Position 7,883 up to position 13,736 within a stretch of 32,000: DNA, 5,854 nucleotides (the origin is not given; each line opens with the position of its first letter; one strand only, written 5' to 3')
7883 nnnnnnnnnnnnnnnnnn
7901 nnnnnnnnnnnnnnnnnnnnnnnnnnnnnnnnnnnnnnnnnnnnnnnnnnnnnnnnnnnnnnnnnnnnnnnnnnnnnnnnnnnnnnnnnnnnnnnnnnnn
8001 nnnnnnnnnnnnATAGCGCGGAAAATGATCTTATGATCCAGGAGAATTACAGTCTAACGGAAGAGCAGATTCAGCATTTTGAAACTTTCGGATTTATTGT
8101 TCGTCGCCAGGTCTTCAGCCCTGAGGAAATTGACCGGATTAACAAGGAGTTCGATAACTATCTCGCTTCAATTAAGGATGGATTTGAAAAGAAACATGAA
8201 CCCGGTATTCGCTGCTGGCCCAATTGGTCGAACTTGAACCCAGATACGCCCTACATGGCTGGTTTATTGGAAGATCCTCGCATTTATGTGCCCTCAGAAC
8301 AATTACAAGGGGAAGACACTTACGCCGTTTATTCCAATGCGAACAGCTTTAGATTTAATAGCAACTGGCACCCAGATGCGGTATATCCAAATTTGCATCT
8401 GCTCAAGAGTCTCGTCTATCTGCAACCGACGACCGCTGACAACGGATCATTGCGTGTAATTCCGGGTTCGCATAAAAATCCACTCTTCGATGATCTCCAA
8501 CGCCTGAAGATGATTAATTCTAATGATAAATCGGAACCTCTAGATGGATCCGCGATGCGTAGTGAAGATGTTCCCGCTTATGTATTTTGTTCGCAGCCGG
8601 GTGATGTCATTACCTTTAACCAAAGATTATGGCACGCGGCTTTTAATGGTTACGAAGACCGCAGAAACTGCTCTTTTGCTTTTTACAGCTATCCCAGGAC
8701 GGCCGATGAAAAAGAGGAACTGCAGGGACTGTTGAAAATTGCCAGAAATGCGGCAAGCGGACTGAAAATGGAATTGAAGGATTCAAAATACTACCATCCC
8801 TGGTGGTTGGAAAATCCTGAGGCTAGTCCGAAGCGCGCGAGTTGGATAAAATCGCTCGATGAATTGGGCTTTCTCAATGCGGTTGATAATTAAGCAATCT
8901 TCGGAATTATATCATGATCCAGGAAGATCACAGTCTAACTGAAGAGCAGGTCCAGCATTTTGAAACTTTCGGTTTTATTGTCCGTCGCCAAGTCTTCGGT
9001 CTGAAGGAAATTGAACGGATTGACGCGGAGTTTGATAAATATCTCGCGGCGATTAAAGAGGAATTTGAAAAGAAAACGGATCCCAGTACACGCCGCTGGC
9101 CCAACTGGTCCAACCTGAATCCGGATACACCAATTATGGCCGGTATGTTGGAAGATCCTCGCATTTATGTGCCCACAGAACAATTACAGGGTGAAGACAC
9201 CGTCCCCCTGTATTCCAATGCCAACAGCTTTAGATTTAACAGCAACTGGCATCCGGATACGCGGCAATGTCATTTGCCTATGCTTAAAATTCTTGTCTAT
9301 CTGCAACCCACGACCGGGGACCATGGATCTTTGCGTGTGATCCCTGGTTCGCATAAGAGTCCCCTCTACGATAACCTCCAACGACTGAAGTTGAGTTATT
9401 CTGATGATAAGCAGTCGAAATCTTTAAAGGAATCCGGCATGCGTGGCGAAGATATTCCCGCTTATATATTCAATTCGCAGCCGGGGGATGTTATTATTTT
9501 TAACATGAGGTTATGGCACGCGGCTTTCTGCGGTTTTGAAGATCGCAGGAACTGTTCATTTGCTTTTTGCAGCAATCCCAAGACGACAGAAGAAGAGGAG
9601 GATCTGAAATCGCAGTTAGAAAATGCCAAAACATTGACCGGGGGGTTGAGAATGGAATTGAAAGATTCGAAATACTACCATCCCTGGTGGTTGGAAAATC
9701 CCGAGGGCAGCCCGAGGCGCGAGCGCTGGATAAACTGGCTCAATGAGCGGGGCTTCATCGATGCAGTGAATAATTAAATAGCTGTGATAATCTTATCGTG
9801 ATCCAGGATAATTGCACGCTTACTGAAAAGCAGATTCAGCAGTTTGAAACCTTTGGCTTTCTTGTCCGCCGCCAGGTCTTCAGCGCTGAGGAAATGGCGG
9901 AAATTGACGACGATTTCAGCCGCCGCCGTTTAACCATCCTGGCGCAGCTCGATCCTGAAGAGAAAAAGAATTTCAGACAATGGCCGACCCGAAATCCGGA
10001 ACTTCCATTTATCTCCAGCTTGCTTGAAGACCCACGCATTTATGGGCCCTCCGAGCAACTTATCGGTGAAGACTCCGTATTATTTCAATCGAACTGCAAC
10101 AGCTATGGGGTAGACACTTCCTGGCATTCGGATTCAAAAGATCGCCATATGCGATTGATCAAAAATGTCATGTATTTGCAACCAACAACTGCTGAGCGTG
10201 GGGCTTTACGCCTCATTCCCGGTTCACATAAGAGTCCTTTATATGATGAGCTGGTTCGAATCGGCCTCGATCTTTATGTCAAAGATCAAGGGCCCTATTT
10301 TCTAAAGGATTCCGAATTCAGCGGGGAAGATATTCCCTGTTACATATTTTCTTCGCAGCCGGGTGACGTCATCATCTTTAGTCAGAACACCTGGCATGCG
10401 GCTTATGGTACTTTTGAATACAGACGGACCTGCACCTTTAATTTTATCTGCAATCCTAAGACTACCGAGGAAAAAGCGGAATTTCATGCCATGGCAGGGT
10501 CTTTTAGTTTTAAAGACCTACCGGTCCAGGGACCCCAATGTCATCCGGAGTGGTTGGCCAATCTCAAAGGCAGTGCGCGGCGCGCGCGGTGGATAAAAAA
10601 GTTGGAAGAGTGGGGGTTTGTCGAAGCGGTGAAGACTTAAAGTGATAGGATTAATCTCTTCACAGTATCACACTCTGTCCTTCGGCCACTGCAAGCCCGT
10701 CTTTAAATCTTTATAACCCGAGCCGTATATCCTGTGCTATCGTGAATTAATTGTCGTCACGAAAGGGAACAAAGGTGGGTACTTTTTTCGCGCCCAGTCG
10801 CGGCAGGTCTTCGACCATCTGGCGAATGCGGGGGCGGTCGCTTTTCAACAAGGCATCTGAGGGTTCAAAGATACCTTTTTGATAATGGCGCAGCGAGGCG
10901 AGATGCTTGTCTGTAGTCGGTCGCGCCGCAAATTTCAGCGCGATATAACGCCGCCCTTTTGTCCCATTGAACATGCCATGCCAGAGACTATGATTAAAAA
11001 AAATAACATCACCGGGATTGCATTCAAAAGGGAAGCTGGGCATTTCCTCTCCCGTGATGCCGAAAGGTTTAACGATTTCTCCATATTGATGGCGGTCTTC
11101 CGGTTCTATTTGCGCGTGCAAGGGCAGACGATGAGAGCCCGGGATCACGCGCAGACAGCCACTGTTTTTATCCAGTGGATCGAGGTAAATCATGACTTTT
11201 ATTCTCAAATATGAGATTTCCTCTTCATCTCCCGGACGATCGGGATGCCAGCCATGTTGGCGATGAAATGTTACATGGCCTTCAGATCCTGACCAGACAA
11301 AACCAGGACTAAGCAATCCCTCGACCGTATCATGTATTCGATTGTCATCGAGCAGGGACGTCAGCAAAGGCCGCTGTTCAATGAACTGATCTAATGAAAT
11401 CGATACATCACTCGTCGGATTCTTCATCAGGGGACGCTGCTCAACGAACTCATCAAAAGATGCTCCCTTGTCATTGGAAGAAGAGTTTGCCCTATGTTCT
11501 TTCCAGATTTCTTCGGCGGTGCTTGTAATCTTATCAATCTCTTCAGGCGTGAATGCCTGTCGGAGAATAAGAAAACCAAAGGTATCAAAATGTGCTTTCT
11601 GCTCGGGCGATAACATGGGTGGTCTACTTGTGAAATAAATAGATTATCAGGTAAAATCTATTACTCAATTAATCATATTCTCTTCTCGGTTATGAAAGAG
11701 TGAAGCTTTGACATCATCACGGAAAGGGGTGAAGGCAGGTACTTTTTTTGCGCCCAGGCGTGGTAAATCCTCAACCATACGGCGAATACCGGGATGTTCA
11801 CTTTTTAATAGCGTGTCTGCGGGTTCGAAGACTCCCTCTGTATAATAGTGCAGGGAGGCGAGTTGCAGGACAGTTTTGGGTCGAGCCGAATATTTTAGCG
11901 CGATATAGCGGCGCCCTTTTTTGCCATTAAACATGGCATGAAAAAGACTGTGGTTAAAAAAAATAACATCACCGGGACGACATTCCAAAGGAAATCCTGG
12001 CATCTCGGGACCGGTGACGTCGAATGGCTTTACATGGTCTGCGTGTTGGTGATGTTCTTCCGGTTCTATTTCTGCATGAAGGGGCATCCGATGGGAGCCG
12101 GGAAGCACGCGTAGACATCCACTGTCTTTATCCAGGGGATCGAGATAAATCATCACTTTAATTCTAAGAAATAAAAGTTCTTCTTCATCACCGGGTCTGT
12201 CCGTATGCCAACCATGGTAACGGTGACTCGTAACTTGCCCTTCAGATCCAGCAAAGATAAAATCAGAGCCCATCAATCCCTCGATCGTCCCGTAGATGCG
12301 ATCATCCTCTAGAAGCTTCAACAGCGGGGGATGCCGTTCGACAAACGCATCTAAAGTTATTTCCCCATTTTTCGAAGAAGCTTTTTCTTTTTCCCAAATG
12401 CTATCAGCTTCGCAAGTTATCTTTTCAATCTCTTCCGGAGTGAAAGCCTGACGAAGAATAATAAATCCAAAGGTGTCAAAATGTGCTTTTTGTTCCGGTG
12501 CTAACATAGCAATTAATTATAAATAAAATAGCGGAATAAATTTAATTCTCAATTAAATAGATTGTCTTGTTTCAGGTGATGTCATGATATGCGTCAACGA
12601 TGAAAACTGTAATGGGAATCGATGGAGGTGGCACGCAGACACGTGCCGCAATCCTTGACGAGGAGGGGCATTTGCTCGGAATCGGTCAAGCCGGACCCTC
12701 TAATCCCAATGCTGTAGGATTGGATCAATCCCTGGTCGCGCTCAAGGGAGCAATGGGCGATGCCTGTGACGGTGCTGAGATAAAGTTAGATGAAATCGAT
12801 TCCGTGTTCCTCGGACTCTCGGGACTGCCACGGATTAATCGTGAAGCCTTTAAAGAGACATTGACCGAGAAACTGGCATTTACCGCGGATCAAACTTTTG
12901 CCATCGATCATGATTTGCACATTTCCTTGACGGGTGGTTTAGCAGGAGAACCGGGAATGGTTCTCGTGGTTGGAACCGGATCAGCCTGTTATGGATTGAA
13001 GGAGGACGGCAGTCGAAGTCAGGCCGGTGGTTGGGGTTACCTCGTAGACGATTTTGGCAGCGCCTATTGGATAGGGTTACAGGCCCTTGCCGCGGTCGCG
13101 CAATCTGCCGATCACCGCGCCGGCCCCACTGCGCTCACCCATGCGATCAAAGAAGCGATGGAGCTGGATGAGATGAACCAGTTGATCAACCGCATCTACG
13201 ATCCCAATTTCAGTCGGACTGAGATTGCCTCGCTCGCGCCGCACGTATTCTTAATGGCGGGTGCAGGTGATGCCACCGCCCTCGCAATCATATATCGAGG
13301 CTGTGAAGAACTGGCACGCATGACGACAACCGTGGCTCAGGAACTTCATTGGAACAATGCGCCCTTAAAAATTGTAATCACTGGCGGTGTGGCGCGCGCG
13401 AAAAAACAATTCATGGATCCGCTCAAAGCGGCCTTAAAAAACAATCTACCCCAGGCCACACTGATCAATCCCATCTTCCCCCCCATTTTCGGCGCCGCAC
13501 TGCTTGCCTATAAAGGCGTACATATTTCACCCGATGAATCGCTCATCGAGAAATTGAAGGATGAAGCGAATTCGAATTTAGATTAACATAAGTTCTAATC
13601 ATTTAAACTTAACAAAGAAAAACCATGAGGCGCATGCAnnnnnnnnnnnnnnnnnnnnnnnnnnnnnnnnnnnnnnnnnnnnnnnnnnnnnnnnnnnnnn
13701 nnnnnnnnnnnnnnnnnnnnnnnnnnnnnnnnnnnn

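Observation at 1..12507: At least 15 tandem PhyH-like Fe(II)/2OG dioxygenase paralogs in 12.5 kb, array open at the left edge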

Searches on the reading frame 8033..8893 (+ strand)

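Call 5: search_protein_families(library=pfam, proteins=[window:8033-8893:+], max_evalue=0.01)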
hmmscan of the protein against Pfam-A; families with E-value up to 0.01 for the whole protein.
window:8033-8893:+ (286 aa): 1 family
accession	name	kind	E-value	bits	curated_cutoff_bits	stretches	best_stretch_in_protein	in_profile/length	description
PF05721.19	PhyH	-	9.3e-16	59.2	22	1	16-205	1-204/213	Phytanoyl-CoA dioxygenase (PhyH)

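Call 38: search_protein_families(library=ncbifam, proteins=[window:8033-8893:+], max_evalue=0.001)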
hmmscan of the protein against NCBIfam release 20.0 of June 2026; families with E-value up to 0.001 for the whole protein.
window:8033-8893:+ (286 aa): 2 families
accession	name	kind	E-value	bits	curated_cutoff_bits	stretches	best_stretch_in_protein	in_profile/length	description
TIGR02408.1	ectoine_ThpD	equivalog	1.1e-08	34.8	336.5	1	7-149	16-171/277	ectoine hydroxylase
TIGR01762.1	chlorin-enz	subfamily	1.1e-06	28.2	226.3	0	6-40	1-35/288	chlorinating enzyme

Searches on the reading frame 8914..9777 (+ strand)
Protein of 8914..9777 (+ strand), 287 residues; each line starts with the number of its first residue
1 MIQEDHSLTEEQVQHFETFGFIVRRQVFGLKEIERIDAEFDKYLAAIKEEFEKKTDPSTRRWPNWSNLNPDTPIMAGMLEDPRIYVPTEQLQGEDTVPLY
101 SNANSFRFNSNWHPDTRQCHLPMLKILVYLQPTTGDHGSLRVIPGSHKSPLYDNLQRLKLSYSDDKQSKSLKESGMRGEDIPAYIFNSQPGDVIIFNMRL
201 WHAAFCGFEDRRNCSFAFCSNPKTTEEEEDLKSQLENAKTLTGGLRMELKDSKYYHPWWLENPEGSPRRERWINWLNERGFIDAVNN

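Call 6: search_protein_families(library=pfam, proteins=[window:8914-9777:+], max_evalue=0.01)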
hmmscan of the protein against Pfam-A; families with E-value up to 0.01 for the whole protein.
window:8914-9777:+ (287 aa): 1 family
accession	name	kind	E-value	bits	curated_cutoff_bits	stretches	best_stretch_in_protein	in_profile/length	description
PF05721.19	PhyH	-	5.3e-13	50.2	22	1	16-204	1-202/213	Phytanoyl-CoA dioxygenase (PhyH)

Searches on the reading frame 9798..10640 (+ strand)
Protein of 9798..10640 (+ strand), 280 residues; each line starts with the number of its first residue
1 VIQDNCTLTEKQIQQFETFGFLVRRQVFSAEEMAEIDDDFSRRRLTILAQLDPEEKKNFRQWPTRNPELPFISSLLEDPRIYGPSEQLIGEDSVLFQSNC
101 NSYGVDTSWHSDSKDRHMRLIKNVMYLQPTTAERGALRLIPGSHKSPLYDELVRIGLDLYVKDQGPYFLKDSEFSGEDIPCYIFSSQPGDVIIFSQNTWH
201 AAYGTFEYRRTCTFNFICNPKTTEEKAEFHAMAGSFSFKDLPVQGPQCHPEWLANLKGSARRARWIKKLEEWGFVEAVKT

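Call 6: search_protein_families(library=pfam, proteins=[window:9798-10640:+], max_evalue=0.01)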
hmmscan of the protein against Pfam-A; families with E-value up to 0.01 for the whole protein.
window:9798-10640:+ (280 aa): 1 family
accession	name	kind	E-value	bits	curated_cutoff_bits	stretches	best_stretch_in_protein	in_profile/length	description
PF05721.19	PhyH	-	1.1e-13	52.3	22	1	16-204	1-204/213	Phytanoyl-CoA dioxygenase (PhyH)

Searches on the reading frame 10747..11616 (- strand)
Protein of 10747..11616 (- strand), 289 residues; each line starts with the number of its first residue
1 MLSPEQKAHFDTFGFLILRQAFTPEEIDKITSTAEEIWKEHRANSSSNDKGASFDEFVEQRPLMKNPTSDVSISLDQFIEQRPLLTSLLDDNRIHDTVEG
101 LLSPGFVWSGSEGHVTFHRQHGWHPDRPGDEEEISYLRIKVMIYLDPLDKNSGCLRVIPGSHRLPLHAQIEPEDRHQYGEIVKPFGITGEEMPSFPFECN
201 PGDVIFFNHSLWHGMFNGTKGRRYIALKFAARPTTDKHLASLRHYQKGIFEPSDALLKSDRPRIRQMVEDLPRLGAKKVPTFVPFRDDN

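Call 6: search_protein_families(library=pfam, proteins=[window:10747-11616:-], max_evalue=0.01)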
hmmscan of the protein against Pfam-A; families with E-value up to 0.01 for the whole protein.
window:10747-11616:- (289 aa): 1 family
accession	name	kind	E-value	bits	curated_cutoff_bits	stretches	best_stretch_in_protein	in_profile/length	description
PF05721.19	PhyH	-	2.2e-19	71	22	1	10-214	1-201/213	Phytanoyl-CoA dioxygenase (PhyH)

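Call 38: search_protein_families(library=ncbifam, proteins=[window:10747-11616:-], max_evalue=0.001)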
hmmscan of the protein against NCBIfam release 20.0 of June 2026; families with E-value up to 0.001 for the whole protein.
window:10747-11616:- (289 aa): 1 family
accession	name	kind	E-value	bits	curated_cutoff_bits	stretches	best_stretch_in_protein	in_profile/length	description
TIGR01762.1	chlorin-enz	subfamily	0.00019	20.9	226.3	0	2-163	3-158/288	chlorinating enzyme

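Call 80: search_protein_families(library=padloc, proteins=[window:10747-11616:-], max_evalue=0.01)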
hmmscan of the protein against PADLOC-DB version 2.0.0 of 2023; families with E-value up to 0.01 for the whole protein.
window:10747-11616:- (289 aa): 0 families

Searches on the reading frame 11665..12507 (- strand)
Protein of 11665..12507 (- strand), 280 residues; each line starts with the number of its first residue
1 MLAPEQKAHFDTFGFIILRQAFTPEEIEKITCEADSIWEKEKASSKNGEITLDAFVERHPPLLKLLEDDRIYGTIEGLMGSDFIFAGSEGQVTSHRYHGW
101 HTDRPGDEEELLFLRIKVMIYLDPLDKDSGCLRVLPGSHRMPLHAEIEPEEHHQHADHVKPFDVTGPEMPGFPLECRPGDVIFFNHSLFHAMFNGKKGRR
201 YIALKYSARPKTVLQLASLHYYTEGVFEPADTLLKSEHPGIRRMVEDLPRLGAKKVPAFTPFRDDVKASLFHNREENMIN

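Call 6: search_protein_families(library=pfam, proteins=[window:11665-12507:-], max_evalue=0.01)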
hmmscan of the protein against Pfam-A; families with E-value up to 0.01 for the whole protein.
window:11665-12507:- (280 aa): 2 families
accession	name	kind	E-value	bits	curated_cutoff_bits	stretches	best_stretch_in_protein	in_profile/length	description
PF05721.19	PhyH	-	1.1e-16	62.2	22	1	10-191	1-201/213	Phytanoyl-CoA dioxygenase (PhyH)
PF13640.12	2OG-FeII_Oxy_3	-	0.0033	18.8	27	1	97-206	11-96/98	2OG-Fe(II) oxygenase superfamily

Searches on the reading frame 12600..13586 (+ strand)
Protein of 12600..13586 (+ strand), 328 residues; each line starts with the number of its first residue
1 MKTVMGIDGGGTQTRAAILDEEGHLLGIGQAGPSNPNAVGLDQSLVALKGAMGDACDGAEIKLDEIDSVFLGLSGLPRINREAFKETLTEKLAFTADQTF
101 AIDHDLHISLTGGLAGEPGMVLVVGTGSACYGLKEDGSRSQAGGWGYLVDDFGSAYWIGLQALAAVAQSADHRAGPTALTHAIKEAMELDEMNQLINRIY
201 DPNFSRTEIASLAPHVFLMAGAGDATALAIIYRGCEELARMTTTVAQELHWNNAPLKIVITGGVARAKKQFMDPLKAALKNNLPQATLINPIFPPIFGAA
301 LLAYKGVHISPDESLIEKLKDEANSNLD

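Call 6: search_protein_families(library=pfam, proteins=[window:12600-13586:+], max_evalue=0.01)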
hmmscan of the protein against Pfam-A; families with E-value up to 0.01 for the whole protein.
window:12600-13586:+ (328 aa): 2 families
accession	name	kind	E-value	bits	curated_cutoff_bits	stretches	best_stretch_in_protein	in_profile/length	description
PF01869.26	BcrAD_BadFG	-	9.8e-39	133.9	31.5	1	6-303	2-271/271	BadF/BadG/BcrA/BcrD ATPase family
PF00480.26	ROK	-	0.00014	22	22.9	0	5-48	2-46/294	ROK family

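Call 38: search_protein_families(library=ncbifam, proteins=[window:12600-13586:+], max_evalue=0.001)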
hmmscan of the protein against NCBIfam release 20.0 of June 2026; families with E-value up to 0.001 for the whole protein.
window:12600-13586:+ (328 aa): 2 families
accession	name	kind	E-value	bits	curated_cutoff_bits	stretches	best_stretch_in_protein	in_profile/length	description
NF046058.1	NagK_SO3507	equivalog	3e-41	141.8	370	1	4-303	11-290/295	N-acetylglucosamine kinase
TIGR00744.1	ROK_glcA_fam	subfamily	4.2e-05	23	260.35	0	213-282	214-279/318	ROK family glucokinase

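Call 55: search_solved_structures(query=window:12600-13586:+, max_evalue=1e-10)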
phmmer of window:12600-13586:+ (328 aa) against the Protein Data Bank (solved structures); distinct sequences matched with E-value up to 1e-10: 5.
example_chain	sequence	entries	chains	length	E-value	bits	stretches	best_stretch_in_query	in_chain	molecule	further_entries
8zo3_A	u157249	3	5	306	9e-36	127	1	1-303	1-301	N-acetylmuramic acid/N-acetylglucosamine kinase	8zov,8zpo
2e2n_A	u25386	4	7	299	1.6e-31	113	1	2-269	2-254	HEXOKINASE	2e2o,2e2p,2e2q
2ch6_A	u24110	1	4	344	2e-18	70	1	6-249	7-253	N-ACETYL-D-GLUCOSAMINE KINASE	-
2ch5_A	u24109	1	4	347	2.1e-18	69.9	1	6-249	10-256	NAGK PROTEIN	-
1zc6_A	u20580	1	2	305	1.1e-16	64.3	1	3-274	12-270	probable N-acetylglucosamine kinase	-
